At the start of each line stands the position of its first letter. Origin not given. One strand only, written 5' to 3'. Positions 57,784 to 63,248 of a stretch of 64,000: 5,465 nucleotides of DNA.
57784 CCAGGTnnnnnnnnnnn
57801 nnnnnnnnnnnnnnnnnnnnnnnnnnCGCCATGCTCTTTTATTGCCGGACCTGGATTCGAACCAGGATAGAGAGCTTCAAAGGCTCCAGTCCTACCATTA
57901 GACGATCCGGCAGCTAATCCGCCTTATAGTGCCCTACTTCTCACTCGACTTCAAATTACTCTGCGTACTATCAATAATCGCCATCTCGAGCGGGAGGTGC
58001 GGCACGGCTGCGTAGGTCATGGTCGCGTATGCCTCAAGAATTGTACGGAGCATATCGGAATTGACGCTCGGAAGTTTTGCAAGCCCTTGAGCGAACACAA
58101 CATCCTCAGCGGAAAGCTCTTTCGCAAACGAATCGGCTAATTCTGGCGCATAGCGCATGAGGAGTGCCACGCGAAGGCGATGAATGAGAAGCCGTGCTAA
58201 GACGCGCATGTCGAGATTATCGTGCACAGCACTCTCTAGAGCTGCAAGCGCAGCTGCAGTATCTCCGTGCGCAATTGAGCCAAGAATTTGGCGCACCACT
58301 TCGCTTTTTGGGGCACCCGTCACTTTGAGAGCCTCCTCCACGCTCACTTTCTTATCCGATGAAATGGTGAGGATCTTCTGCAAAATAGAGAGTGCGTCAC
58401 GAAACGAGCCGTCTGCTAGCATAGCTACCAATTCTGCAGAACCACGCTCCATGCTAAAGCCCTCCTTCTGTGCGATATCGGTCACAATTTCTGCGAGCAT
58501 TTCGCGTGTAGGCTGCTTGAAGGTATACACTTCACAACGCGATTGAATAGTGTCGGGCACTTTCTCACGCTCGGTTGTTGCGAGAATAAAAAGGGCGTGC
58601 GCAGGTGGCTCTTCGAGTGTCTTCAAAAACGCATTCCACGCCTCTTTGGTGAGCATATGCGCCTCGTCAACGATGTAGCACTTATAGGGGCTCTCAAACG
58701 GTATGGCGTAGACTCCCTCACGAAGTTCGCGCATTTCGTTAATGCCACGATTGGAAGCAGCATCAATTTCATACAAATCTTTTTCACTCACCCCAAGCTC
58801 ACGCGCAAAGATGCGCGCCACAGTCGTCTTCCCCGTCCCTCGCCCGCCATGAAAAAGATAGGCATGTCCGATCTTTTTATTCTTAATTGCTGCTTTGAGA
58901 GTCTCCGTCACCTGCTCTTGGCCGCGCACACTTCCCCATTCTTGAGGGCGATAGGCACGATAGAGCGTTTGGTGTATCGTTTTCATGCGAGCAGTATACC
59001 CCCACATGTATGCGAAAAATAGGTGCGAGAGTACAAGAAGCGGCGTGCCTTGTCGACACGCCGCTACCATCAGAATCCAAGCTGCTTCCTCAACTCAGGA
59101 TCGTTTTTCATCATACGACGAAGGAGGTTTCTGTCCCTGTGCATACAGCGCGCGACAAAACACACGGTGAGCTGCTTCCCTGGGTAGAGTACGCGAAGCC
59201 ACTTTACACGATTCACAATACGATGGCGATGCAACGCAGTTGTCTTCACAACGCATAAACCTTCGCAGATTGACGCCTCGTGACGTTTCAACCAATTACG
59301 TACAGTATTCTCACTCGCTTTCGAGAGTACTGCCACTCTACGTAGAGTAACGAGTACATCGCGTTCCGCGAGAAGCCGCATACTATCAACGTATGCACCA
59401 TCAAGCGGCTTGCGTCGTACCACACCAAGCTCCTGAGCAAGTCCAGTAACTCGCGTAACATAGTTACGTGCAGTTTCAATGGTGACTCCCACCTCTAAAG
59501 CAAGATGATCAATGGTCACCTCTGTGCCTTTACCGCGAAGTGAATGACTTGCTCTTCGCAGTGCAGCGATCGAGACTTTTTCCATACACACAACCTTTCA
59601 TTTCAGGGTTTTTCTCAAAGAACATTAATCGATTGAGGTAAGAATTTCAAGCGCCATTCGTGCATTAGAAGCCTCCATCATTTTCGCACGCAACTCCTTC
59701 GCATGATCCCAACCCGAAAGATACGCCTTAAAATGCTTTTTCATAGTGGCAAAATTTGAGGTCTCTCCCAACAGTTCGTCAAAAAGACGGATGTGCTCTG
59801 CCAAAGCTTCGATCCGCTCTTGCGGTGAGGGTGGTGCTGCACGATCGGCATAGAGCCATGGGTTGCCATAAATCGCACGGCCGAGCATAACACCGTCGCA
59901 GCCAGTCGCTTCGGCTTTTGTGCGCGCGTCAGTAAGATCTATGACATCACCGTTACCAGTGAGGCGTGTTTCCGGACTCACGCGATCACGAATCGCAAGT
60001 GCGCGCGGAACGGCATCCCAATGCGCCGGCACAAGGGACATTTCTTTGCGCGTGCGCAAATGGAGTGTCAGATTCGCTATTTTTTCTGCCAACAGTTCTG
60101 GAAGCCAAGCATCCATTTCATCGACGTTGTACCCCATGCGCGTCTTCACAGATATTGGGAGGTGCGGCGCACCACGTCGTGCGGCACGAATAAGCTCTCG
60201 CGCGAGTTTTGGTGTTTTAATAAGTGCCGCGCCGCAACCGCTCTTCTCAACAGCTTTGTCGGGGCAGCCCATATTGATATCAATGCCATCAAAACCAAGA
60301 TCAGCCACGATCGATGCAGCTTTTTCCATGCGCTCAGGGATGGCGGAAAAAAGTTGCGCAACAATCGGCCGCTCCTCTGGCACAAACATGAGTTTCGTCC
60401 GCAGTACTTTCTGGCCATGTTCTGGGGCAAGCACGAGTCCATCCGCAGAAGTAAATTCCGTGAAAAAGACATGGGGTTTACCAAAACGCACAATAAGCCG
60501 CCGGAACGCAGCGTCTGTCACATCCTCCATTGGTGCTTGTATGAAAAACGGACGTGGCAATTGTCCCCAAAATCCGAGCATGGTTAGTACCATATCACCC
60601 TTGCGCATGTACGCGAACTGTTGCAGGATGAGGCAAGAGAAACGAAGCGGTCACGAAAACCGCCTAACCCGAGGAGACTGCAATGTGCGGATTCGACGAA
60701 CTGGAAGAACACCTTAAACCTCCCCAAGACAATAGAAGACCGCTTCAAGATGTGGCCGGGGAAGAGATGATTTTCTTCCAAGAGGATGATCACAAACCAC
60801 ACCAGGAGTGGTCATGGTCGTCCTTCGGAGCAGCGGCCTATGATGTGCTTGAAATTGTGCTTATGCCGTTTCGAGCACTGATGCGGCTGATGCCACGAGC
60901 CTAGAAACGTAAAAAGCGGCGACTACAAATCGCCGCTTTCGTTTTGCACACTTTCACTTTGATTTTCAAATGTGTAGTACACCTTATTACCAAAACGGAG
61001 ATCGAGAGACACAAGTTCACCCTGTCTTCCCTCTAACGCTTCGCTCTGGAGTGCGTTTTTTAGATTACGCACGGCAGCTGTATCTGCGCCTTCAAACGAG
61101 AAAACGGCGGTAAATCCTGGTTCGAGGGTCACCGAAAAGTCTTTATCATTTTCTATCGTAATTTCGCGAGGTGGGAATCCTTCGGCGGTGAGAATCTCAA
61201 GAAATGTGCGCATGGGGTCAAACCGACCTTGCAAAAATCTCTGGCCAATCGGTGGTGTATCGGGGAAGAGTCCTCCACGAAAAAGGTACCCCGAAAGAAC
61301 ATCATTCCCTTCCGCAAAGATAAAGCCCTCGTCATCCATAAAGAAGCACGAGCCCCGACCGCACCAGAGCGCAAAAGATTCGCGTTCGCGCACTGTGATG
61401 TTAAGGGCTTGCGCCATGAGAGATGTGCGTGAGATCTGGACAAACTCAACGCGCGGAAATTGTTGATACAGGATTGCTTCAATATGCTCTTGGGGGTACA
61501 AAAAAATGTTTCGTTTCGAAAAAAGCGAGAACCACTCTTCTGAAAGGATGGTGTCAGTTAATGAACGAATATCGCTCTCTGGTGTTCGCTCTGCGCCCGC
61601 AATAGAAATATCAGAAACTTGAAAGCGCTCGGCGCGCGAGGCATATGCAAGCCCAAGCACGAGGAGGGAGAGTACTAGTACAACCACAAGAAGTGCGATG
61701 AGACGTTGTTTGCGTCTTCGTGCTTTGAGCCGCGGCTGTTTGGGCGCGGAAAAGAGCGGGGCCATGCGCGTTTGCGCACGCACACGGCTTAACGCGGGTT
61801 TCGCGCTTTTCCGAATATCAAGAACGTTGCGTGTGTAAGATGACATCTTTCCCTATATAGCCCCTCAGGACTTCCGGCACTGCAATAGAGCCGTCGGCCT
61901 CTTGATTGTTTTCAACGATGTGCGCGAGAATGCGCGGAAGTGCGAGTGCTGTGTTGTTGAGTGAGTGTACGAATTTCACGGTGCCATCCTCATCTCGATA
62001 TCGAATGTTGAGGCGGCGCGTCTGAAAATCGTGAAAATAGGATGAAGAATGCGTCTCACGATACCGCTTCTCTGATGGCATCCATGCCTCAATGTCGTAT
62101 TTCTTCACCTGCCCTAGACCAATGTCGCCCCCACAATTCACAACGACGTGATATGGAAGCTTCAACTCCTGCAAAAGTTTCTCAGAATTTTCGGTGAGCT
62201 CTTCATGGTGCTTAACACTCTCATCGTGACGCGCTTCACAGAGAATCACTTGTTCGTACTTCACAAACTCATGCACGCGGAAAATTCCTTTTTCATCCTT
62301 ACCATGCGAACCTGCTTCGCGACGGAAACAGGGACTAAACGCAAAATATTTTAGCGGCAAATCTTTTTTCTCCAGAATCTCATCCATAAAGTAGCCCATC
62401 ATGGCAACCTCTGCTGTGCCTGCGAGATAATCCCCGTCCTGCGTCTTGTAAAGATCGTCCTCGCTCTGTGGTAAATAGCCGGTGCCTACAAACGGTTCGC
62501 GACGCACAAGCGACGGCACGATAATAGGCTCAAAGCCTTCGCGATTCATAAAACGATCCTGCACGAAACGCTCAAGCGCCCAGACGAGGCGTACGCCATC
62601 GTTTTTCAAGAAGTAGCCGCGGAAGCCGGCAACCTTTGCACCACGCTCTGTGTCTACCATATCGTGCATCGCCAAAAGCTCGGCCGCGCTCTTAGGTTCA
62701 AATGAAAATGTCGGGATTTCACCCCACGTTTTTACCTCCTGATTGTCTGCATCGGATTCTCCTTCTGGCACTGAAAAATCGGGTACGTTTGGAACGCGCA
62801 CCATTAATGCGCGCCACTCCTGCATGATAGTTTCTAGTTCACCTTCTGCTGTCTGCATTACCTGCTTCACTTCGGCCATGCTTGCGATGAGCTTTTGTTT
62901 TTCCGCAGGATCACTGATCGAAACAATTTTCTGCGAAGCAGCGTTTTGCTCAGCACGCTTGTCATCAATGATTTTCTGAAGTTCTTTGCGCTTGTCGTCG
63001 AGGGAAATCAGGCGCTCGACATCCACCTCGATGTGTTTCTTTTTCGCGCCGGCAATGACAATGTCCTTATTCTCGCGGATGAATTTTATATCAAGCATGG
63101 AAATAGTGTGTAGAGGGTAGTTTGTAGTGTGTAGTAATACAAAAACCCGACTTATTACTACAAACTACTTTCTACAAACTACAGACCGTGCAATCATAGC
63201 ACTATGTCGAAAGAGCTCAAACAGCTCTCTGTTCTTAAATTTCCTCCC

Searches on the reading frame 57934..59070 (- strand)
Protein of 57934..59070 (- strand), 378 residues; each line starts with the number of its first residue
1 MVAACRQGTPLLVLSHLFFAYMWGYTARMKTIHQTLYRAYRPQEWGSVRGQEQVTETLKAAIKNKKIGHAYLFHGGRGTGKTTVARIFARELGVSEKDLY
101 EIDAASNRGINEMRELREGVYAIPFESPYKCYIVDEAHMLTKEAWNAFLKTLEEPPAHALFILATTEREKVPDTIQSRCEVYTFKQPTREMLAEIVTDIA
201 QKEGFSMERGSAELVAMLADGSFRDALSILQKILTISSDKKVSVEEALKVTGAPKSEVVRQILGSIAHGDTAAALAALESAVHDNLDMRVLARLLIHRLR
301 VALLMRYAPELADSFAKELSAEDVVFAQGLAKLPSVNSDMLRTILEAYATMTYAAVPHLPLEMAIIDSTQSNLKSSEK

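Call 50: search_protein_families(library=pfam, proteins=[window:57934-59070:-], max_evalue=0.00001)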
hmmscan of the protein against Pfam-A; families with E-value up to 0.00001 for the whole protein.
window:57934-59070:- (378 aa): 4 families
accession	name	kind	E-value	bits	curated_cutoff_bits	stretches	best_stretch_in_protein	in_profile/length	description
PF13177.12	DNA_pol3_delta2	-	1.5e-32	113.3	27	2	107-186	80-159/161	DNA polymerase III, delta subunit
PF00004.35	AAA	-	5e-11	43.6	21.2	1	72-183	2-127/131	ATPase family associated with various cellular activities (AAA)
PF05496.18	RuvB_N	-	1.8e-07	31.5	27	1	41-143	2-99/159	Holliday junction DNA helicase RuvB P-loop domain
PF22608.2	DNAX_ATPase_lid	-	7.4e-07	29.3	27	1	196-230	6-40/49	DNA polymerase III clamp loader subunit, ATPase lid domain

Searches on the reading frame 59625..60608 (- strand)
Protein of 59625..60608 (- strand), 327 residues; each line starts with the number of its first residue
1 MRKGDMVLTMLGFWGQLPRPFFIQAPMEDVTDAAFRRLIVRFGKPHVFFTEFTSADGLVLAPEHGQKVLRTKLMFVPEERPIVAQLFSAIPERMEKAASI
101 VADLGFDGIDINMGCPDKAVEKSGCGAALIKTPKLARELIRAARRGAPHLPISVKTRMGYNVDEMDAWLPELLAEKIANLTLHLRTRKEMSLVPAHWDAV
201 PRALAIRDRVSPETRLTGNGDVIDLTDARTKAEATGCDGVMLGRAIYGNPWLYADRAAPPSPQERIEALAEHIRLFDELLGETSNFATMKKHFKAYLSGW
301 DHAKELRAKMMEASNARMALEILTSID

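Call 50: search_protein_families(library=pfam, proteins=[window:59625-60608:-], max_evalue=0.00001)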
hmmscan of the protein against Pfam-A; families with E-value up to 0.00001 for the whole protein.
window:59625-60608:- (327 aa): 1 family
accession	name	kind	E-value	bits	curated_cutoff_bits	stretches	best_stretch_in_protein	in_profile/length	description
PF01207.24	Dus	-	3.9e-59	200.7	20.4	1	24-321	2-300/311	Dihydrouridine synthase (Dus)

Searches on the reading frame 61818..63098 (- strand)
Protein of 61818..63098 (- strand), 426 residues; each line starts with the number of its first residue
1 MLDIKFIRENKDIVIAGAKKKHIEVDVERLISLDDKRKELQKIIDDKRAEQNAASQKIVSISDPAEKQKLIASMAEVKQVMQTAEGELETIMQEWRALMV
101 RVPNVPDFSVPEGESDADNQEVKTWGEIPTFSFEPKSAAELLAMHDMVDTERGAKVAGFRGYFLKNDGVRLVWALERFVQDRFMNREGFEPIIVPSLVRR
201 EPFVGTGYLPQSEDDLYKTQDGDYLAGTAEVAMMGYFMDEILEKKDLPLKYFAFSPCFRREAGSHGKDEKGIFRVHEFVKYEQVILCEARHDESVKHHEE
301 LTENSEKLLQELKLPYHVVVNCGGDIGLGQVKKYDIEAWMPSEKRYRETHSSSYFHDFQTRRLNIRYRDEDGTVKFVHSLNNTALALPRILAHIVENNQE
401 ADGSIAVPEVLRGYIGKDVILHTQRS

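Call 50: search_protein_families(library=pfam, proteins=[window:61818-63098:-], max_evalue=0.00001)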
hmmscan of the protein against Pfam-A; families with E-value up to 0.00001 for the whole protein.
window:61818-63098:- (426 aa): 2 families
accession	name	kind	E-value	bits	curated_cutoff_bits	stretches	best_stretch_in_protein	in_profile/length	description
PF00587.30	tRNA-synt_2b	-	7.8e-36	124.2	29.3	1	223-398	11-179/179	tRNA synthetase class II core domain (G, H, P, S and T)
PF02403.27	Seryl_tRNA_N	-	5.6e-21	75.2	28.2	1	1-106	1-108/108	Seryl-tRNA synthetase N-terminal domain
